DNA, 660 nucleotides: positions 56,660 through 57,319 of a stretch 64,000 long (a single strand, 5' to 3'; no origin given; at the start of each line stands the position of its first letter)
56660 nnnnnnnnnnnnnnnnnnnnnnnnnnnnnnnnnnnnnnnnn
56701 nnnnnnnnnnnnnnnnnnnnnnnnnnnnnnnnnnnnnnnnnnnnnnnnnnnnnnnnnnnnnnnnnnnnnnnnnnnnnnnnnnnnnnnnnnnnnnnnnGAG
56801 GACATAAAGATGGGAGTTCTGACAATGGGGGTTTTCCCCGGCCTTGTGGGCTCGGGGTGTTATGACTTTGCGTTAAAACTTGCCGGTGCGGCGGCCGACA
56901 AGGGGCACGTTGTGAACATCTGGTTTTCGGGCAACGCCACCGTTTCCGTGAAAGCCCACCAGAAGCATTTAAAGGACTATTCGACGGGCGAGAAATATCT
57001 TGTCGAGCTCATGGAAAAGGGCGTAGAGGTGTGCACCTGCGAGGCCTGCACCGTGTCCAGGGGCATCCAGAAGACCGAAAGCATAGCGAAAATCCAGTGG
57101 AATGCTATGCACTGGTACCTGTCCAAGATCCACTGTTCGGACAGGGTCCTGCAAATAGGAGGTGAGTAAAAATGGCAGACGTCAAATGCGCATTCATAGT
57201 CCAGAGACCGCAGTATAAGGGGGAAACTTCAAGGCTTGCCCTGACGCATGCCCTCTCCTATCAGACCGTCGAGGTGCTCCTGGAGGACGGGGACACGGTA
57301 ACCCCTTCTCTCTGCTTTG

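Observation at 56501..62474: A TusA/DsrEFH-like relay operon converges on a DsrC, DsrT-like, DsrMKJ and ferredoxin set, forming one 6-kb sulfur-trafficking island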

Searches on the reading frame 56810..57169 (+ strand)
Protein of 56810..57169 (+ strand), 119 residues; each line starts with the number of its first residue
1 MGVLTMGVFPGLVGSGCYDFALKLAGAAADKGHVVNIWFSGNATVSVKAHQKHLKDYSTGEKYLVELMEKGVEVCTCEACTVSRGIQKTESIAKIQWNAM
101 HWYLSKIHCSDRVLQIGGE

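Call 3: search_protein_families(library=pfam, proteins=[window:56810-57169:+], max_evalue=0.01)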
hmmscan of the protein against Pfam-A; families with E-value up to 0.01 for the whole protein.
window:56810-57169:+ (119 aa): 1 family
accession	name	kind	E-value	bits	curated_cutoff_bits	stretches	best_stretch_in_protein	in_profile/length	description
PF02635.20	DsrE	-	1.4e-11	45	22.7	1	20-115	19-115/116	DsrE/DsrF-like family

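Call 4: search_protein_families(library=ncbifam, proteins=[window:56810-57169:+], max_evalue=0.01)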
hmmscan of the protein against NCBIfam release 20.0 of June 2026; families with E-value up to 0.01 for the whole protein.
window:56810-57169:+ (119 aa): 0 families

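Call 6: find_encoding_contigs(protein=window:56810-57169:+, flank=10000, max_places=6)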
Protein window:56810-57169:+ (119 aa): 14 contigs read that carry it; 6 places shown.
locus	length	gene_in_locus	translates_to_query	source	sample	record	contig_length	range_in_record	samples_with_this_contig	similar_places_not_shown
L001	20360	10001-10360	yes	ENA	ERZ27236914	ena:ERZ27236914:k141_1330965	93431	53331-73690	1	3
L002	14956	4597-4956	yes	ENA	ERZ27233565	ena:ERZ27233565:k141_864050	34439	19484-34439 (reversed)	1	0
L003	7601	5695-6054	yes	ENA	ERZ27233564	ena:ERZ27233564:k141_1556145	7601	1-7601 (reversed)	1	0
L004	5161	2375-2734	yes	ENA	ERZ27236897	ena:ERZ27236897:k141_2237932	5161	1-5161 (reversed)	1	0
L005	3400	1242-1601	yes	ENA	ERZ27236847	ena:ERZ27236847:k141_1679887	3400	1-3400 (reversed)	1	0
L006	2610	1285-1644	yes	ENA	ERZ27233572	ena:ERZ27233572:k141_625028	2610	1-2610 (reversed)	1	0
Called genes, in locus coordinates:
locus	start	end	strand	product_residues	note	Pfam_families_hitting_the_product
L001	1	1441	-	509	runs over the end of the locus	PF13500:AAA_26, PF01656:CbiA, PF07685:GATase_3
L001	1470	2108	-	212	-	PF00300:His_Phos_1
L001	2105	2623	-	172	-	PF02283:CobU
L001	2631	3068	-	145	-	PF00075:RNase_H, PF13456:RVT_3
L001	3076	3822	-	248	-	PF24481:CT398_CC, PF02591:Zn_ribbon_9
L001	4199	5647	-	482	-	PF00140:Sigma70_r1_2, PF04542:Sigma70_r2, PF04539:Sigma70_r3, PF04545:Sigma70_r4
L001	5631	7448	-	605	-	PF01807:Zn_ribbon_DnaG, PF08275:DNAG_N, PF01751:Toprim, PF13155:Toprim_2, PF13362:Toprim_3 (weak), PF13662:Toprim_4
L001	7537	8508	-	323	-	-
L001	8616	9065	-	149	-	PF09424:YqeY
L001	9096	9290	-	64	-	PF01165:Ribosomal_S21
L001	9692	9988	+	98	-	PF04077:DsrH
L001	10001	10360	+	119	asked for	PF02635:DsrE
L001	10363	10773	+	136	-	PF02635:DsrE (weak)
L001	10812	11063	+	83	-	PF01206:TusA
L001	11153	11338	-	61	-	PF25160:LdpA_Fe-S-bd (faint), PF00037:Fer4 (weak), PF12837:Fer4_6 (weak), PF13237:Fer4_10 (weak), PF14697:Fer4_21, PF12838:Fer4_7, PF13187:Fer4_9, PF00037:Fer4 (weak), +1 more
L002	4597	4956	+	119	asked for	PF02635:DsrE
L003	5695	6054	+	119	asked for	PF02635:DsrE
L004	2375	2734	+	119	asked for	PF02635:DsrE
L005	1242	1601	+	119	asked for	PF02635:DsrE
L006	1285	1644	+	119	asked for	PF02635:DsrE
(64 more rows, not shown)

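Call 8: find_homologous_proteins(query=window:56810-57169:+, max_evalue=0.001)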
Query window:56810-57169:+ (119 aa): 145 proteins with E <= 0.001 among 149 candidates; the best 120 are listed.
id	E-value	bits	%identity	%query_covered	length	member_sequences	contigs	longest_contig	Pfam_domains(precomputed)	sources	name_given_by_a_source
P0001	7.5e-75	267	99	100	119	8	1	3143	PF02635.21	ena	-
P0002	1.0e-60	221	81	100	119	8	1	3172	PF02635.21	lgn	-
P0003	1.3e-60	221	78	100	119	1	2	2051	PF02635.21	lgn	-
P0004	2.0e-60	220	82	100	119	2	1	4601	PF02635.21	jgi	jgi:sulfur relay (sulfurtransferase) complex TusBCD TusD component (DsrE family)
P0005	3.3e-59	216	81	100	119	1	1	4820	PF02635.21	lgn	-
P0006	4.6e-59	216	78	100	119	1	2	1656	PF02635.21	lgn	-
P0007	5.6e-59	215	81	100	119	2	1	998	PF02635.21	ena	-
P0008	9.7e-59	215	78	100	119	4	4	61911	PF02635.21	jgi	jgi:tRNA 2-thiouridine synthesizing protein D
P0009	1.4e-58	214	77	100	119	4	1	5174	PF02635.21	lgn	-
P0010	1.4e-58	214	81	100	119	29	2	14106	PF02635.21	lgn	-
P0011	1.8e-58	214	77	100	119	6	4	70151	PF02635.21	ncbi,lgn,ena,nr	ncbi:MAG: DsrE family protein [Nitrospiraceae bacterium]|nr:DsrE family protein [Nitrospiraceae bact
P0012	2.5e-58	213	80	100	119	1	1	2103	PF02635.21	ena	-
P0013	4.5e-58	212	80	100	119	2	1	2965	PF02635.21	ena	-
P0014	5.4e-58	212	78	100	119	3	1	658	PF02635.21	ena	-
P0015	1.7e-57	211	77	100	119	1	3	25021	PF02635.21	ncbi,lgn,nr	ncbi:MAG: DsrE family protein [Nitrospirae bacterium]|nr:DsrE family protein [Nitrospirota bacterium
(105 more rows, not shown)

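Call 11: find_related_loci(query=A1, collection=genome_contigs, flank=10000)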
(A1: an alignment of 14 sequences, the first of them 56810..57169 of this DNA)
Query A1 (119 aa) in genome_contigs; peptide patterns used: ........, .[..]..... (x = any residue, [..] = any of these).
121 stretches matched a pattern; 83 encode a relative of the query (tblastn E <= 1e-3); the best 80 are kept; 80 distinct loci.
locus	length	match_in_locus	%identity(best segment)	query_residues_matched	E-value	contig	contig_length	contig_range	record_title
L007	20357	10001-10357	97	1-119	6e-77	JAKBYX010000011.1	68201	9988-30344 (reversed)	MAG: Nitrospirae bacterium isolate WY3.bin168 NODE_554_length_68201_cov_2.339689, whole genome shotgun sequence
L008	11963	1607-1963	97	1-119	1e-76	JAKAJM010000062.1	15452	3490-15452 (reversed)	MAG: Nitrospirae bacterium isolate WY3.bin97 NODE_6673_length_15452_cov_1.644829, whole genome shotgun sequence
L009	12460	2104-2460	93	1-119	6e-75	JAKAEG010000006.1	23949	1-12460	MAG: Nitrospirae bacterium isolate WY1.bin133 NODE_3054_length_23949_cov_1.475233, whole genome shotgun sequence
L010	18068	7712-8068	85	1-119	2e-66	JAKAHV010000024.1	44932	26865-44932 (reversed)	MAG: Nitrospirae bacterium isolate WY3.bin132 NODE_1139_length_44932_cov_2.361344, whole genome shotgun sequence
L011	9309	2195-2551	82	1-119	1e-64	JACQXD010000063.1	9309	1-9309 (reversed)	MAG: Nitrospirae bacterium isolate NC_groundwater_1506_Pr4_B-0.1um_42_4 SR1-18-B1_scaffold_117848, whole genome shotgun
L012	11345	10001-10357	80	1-119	4e-64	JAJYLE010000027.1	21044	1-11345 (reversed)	MAG: Nitrospirae bacterium isolate DBS2-1.bin64 NODE_4415_length_21044_cov_1.189607, whole genome shotgun sequence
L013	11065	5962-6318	81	1-119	1e-63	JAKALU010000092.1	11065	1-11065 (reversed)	MAG: Nitrospirae bacterium isolate WY5.bin134 NODE_10349_length_11065_cov_1.522490, whole genome shotgun sequence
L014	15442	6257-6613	82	1-119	5e-63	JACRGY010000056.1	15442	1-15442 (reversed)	MAG: Nitrospirae bacterium isolate NC_groundwater_1763_Pr3_B-0.1um_44_11 SR-2_scaffold_141_935432, whole genome shotgun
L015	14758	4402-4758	82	1-119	4e-63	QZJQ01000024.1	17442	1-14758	MAG: Nitrospiraceae bacterium isolate SURF_35 Ga0104751_1004757, whole genome shotgun sequence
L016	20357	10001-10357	77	1-119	3e-62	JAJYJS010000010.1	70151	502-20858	MAG: Nitrospirae bacterium isolate DBS2-1.bin166 NODE_651_length_70151_cov_13.123229, whole genome shotgun sequence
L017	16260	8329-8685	79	1-119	3e-62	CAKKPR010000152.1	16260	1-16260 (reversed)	Thermodesulfovibrionales bacterium isolate Hainich-H41-bin280-1 genome assembly, contig: H41-bin280_1_Hain_H41_02um_R3_2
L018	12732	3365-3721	81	1-119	3e-62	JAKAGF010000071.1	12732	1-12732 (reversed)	MAG: Nitrospirae bacterium isolate WY2.bin147 NODE_7558_length_12732_cov_3.036811, whole genome shotgun sequence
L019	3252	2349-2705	77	1-119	7e-62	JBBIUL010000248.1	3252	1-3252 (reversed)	MAG: Nitrospira sp. isolate PBS170224_bin_52 NODE_23039_length_3252_cov_9.38336, whole genome shotgun sequence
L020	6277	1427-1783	82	1-119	4e-62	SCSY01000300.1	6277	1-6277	MAG: Nitrospirae bacterium isolate FW300_bin.22 FW300_bin.22-155682, whole genome shotgun sequence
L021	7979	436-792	78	1-119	1e-61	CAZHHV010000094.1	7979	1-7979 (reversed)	MAG TPA_asm: uncultured Nitrospiraceae bacterium isolate binchicken_co232_94 genome assembly, contig: NODE_17387_length_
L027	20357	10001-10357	78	1-119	5e-61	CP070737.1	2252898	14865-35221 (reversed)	MAG: Nitrospiraceae bacterium isolate bin398 chromosome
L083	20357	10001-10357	65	1-119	3e-51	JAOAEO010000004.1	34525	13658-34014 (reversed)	MAG: Thermodesulfovibrionales bacterium isolate SKW261 NODE_4_length_34525_cov_3.654203, whole genome shotgun sequence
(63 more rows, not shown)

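Call 27: search_solved_structures(query=A1, max_evalue=10, show_alignments=4)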
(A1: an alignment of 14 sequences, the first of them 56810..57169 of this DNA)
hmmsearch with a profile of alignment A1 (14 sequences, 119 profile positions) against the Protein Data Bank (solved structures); distinct sequences matched with E-value up to 10: 1.
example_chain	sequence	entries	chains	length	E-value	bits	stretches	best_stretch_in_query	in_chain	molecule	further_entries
1jx7_A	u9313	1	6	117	0.015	18.8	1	13-114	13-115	HYPOTHETICAL PROTEIN YCHN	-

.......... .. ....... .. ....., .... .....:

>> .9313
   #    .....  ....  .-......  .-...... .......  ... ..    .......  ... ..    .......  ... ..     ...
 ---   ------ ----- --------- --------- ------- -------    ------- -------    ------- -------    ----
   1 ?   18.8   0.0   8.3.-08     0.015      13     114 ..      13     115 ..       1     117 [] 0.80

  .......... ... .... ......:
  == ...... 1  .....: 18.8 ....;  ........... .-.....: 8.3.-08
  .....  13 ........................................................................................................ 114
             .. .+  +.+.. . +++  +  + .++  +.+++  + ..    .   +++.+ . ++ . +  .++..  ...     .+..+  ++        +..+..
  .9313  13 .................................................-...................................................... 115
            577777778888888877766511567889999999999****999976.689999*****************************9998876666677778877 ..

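Call 32: search_protein_families(library=ncbifam, proteins=[L010:9337-10560:-, L010:10553-11392:-, L083:17484-18530:-, L083:18517-19986:-, L083:8252-9526:+, L027:8522-9541:-], max_evalue=0.001)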
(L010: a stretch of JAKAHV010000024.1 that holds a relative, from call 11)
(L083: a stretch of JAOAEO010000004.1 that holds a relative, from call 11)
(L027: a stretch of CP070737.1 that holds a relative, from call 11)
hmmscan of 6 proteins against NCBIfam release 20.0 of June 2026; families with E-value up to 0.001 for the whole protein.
L010:9337-10560:- (407 aa): 3 families
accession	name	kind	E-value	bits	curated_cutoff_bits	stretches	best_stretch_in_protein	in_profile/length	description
NF045798.1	DsrP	equivalog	2e-144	481.3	350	1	1-382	1-345/346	sulfate reduction electron transfer complex DsrMKJOP subunit DsrP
NF041784.1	mnquin_red_QrcD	equivalog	2e-14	53.7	570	1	10-375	16-396/408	menaquinone reductase integral membrane subunit QrcD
NF011568.0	PRK14992.1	equivalog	3.1e-09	36.7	314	1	44-229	14-194/341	tetrathionate reductase subunit TtrC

L010:10553-11392:- (279 aa): 34 families (the best 25 are shown)
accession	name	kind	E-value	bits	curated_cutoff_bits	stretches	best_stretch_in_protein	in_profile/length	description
NF045797.1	DsrO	equivalog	9e-88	293.7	200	1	12-269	1-234/235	sulfate reduction electron transfer complex DsrMKJOP subunit DsrO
NF041715.1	arsenate_red_ArrB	equivalog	3.4e-39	134.8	450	2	63-193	4-117/233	arsenate respiratory reductase iron-sulfur subunit ArrB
NF041782.1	mnquin_red_QrcC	equivalog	6.3e-38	130.8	400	2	62-221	1-160/239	menaquinone reductase iron-sulfur cluster-binding subunit QrcC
NF011569.0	PRK14993.1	equivalog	1.1e-34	120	416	1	129-269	96-222/244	tetrathionate reductase subunit TtrB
TIGR03149.1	cyt_nit_nrfC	equivalog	3.5e-30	105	377.6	1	122-271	83-218/225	cytochrome c nitrite reductase Fe-S protein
TIGR03478.1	DMSO_red_II_bet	subfamily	9.3e-28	97.1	480.7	1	132-272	130-256/321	DMSO reductase family type II enzyme, iron-sulfur subunit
TIGR02951.1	DMSO_dmsB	equivalog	8.6e-27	94.1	214.1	1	81-239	18-155/161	DMSO/selenate family reductase complex B subunit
NF042979.1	EthbenzDh_ebdB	equivalog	5.3e-23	81.4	740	1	129-271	149-277/354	ethylbenzene dehydrogenase subunit beta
NF045715.1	sulf_resp_HmcB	equivalog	2.2e-21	76.3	420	1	77-238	49-199/307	sulfate respiration complex iron-sulfur protein HmcB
NF008134.0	PRK10882.1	equivalog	2.8e-19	69.3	263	1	132-239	112-210/329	hydrogenase 2 operon protein HybA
NF038355.1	FDH3_beta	equivalog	5.3e-15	55.9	240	1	126-213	47-122/180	formate dehydrogenase FDH3 subunit beta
TIGR01582.1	FDH-beta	equivalog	6.8e-15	54.9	334.7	1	132-239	92-184/283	formate dehydrogenase subunit beta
TIGR01660.1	narH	equivalog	4.3e-13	48.5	524.05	1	132-227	182-261/492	nitrate reductase subunit beta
NF007658.0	PRK10330.1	equivalog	2.4e-12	46.7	260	1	132-228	57-147/181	electron transport protein HydN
NF009408.0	PRK12769.1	equivalog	3.1e-12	45.4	1003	1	126-226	49-135/659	formate-dependent uric acid utilization protein AegA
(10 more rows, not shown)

L083:17484-18530:- (348 aa): 1 family
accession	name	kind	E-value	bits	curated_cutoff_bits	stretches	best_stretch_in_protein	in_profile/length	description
NF045662.1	DVU0298_fam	equivalog_domain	2.3e-49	167.9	75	1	141-344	2-212/213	DVU0298 family protein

L083:18517-19986:- (489 aa): 11 families
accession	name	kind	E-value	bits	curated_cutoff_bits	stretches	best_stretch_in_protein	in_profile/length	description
TIGR00379.1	cobB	subfamily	1.3e-132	442.9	261.4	1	19-473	1-446/449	cobyrinic/hydrogenobyrinic acid a,c-diamide synthase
NF002204.1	PRK01077.1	equivalog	8e-129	430.2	254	1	18-459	2-419/420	cobyrinic acid a,c-diamide synthase CobB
NF033195.1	F430_CfbB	exception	1.4e-127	426.2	560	1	19-469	1-448/451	Ni-sirohydrochlorin a,c-diamide synthase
NF053748.1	bifunc_CobBC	exception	1.5e-91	308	950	1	18-476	2-445/797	bifunctional hydrogenobyrinic acid a,c-diamide synthase/histidinol phosphate aminotransferase CobBC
NF010471.0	PRK13896.1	equivalog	8.2e-77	259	693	1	20-461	4-422/433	cobyrinic acid a,c-diamide synthase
NF052463.1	L2IsogltmlsynGatDStaph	equivalog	2.3e-12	47.2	450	1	296-462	36-192/237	lipid II isoglutaminyl synthase subunit GatD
NF004921.0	PRK06278.1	equivalog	1.5e-11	43.9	354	1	13-237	235-456/482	cobyrinic acid a,c-diamide synthase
NF001989.1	PRK00784.1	equivalog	4e-11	42.2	273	1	120-480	149-443/480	cobyric acid synthase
TIGR00313.1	cobQ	equivalog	1.2e-07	31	309.9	0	116-202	144-231/477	cobyric acid synthase CobQ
TIGR03800.1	PLP_synth_Pdx2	equivalog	1.6e-07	31.4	105.55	1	270-366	1-91/184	pyridoxal 5'-phosphate synthase glutaminase subunit PdxT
NF045636.1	isoglutsynth_GatD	equivalog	0.00028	20.3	400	1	295-463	53-213/258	lipid II isoglutaminyl synthase subunit GatD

L083:8252-9526:+ (424 aa): 0 families

L027:8522-9541:- (339 aa): 1 family
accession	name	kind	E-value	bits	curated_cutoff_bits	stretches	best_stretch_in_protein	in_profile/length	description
NF011457.0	PRK14875.1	equivalog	3.9e-05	22.8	307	0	117-167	188-238/372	acetoin dehydrogenase dihydrolipoyllysine-residue acetyltransferase subunit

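Call 35: search_protein_representatives(alignment_id=A1)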
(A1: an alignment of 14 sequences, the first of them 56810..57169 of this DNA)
Query: 14 sequences, 119 profile positions. Proteins with E-value up to 0.001 (for the whole library): 100; up to 1e-10: 18; up to 1e-30: 4. The best 100 are listed.
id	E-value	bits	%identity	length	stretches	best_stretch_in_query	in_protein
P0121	1.4e-46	173.8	-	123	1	1-97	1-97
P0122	3.7e-43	162.8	-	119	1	1-119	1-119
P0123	6.2e-35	136.3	-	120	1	1-119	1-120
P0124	2.5e-32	127.8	-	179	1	1-74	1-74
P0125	5.6e-27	110.6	-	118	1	1-119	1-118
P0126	1.9e-26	108.9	-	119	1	1-119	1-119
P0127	8.0e-26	106.8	-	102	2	46-119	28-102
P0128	8.5e-25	103.5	-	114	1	1-81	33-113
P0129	1.1e-24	103.2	-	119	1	1-119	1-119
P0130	8.9e-22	93.8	-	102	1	1-59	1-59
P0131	5.4e-21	91.3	-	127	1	1-69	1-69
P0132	9.6e-19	84.0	-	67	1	1-66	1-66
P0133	5.9e-18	81.5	-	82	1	1-64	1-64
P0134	9.8e-15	71.1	-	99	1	1-53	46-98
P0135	1.0e-14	71.0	-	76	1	47-119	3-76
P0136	1.9e-13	66.9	-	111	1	8-114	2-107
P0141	6.0e-10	55.6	-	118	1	1-116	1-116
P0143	7.0e-10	55.4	-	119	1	3-117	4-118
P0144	1.9e-09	54.0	-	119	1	4-116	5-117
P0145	2.5e-09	53.6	-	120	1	2-115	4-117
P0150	3.1e-08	50.1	-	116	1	21-112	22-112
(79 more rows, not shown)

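Call 36: list_cluster_members(proteins=[P0123, P0125, P0126, P0129, P0136, P0141, P0143, P0144, P0145, P0150])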
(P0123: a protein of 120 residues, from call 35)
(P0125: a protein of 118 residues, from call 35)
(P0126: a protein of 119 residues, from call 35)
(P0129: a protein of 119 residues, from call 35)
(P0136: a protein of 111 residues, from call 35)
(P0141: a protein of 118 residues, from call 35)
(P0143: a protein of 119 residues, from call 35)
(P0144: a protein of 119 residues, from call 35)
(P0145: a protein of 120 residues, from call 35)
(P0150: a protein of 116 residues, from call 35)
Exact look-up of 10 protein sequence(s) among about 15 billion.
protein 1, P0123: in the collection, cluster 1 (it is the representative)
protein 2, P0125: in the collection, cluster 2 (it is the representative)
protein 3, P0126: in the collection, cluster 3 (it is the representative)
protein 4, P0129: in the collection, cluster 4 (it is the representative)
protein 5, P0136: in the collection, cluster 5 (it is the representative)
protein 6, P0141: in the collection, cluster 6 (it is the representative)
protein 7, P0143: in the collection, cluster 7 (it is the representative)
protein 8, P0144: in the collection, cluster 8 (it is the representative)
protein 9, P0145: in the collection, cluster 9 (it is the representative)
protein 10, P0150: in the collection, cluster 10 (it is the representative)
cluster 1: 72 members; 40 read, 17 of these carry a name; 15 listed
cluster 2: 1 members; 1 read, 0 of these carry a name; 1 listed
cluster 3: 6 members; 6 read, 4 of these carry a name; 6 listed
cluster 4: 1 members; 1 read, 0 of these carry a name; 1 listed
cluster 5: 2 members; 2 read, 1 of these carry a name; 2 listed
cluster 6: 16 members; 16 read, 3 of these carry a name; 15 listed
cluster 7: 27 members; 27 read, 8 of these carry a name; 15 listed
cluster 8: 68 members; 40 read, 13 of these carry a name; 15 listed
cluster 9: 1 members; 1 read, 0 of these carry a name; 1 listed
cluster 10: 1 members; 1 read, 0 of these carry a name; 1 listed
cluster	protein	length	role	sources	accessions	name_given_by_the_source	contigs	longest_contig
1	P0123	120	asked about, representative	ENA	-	-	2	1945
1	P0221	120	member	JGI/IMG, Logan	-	tRNA 2-thiouridine synthesizing protein D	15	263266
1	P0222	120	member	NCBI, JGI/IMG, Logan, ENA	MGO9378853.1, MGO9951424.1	MAG: DsrE family protein [Dissulfurispiraceae bacterium] | tRNA 2-thiouridine synthesizing protein D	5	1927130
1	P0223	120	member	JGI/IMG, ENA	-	tRNA 2-thiouridine synthesizing protein D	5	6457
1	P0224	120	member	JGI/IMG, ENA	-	tRNA 2-thiouridine synthesizing protein D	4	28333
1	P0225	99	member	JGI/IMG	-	tRNA 2-thiouridine synthesizing protein D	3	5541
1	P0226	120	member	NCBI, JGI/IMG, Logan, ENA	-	tRNA 2-thiouridine synthesizing protein D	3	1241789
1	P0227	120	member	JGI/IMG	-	tRNA 2-thiouridine synthesizing protein D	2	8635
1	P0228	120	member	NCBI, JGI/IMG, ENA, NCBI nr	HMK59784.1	MAG TPA: DsrE family protein [Dissulfurispiraceae bacterium] | DsrE family protein [Dissulfurispiraceae bacterium]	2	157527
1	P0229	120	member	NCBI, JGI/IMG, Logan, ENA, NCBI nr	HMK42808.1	MAG TPA: DsrE family protein [Dissulfurispiraceae bacterium] | DsrE family protein [Dissulfurispiraceae bacterium]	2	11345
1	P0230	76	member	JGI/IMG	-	tRNA 2-thiouridine synthesizing protein D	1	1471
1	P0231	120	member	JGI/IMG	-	tRNA 2-thiouridine synthesizing protein D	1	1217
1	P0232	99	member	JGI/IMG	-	tRNA 2-thiouridine synthesizing protein D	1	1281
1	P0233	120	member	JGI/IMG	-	tRNA 2-thiouridine synthesizing protein D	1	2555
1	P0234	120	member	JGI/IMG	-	tRNA 2-thiouridine synthesizing protein D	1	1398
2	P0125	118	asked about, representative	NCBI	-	-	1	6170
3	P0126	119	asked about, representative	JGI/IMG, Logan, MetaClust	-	sulfur relay (sulfurtransferase) complex TusBCD TusD component (DsrE family) | \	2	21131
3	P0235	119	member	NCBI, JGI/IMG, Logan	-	sulfur relay (sulfurtransferase) complex TusBCD TusD component (DsrE family)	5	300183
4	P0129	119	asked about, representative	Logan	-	-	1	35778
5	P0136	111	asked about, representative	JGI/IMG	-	tRNA 2-thiouridine synthesizing protein D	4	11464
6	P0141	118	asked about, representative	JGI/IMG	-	-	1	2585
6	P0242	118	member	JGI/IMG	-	sulfur relay (sulfurtransferase) complex TusBCD TusD component (DsrE family)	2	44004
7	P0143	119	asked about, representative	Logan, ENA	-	-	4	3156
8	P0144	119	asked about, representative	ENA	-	-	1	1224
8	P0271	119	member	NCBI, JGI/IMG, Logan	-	tRNA 2-thiouridine synthesizing protein D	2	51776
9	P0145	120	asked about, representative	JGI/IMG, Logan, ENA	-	-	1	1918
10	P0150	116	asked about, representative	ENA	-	-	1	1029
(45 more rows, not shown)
